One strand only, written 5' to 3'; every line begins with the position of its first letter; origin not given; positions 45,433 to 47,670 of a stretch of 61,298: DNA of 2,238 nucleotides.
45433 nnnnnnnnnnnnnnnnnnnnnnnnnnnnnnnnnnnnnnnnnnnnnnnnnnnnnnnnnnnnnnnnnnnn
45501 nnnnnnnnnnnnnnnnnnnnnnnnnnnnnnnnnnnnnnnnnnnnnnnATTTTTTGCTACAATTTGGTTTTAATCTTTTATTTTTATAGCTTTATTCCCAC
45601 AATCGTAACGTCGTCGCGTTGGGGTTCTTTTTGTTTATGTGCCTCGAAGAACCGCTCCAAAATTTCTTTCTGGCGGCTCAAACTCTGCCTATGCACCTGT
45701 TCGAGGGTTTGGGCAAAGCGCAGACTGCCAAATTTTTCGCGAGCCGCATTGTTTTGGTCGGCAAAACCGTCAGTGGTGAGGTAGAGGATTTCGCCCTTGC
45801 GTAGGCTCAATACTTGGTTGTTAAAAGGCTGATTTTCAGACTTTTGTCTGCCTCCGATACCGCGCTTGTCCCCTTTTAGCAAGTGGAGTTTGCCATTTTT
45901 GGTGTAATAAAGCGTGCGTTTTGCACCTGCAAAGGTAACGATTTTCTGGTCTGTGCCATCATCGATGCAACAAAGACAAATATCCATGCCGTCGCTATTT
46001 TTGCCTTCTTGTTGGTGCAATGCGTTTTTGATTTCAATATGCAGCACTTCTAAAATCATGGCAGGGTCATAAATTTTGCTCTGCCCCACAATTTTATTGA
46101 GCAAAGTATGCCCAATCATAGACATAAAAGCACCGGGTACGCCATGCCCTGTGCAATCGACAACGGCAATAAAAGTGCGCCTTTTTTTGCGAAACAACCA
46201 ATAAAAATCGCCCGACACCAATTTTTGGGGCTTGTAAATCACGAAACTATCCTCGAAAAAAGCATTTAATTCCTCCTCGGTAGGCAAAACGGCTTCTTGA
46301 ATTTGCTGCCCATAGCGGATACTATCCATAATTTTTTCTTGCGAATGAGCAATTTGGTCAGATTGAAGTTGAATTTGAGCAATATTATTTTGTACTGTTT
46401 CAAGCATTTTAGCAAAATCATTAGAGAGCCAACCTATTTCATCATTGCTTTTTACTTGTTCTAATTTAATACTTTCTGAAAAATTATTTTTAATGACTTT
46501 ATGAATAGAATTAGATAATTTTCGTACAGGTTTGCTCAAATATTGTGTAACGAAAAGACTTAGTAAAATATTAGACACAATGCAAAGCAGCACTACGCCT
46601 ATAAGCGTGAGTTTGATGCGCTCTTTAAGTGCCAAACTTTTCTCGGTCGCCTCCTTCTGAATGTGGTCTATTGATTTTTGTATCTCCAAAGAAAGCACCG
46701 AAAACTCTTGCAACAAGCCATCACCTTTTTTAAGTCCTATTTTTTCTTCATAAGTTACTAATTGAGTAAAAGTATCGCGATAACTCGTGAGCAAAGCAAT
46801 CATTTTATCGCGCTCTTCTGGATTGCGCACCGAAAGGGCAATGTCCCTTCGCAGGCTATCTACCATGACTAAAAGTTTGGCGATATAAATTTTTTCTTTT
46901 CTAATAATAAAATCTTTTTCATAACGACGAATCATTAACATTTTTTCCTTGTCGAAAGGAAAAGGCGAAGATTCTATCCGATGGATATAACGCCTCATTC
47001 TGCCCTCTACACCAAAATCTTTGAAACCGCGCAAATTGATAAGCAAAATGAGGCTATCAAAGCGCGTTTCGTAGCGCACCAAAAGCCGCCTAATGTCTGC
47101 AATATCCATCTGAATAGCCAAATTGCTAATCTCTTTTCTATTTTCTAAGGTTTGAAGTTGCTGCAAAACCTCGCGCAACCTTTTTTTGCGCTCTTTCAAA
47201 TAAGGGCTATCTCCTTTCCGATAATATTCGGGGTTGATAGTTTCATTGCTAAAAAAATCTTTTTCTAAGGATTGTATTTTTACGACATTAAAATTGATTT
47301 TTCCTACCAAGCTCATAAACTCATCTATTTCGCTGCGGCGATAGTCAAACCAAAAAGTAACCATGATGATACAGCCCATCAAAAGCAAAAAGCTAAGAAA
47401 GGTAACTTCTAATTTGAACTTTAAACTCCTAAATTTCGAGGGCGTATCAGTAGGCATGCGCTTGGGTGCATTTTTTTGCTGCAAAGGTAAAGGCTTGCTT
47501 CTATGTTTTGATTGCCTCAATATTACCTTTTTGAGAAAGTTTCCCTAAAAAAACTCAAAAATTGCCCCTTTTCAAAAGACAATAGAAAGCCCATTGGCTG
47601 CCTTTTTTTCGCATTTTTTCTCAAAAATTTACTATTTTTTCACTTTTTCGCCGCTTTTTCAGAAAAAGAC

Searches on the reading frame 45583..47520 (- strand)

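Call 8: search_protein_families(library=pfam, proteins=[window:45583-47520:-])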
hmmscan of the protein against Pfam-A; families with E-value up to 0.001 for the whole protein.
window:45583-47520:- (645 aa): 2 families
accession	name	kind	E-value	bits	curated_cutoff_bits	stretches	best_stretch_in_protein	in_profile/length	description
PF07228.17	SpoIIE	-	7.3e-21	75.4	25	1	446-644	2-190/192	Stage II sporulation protein E (SpoIIE)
PF00672.30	HAMP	-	0.00026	21.7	25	1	323-377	1-52/53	HAMP domain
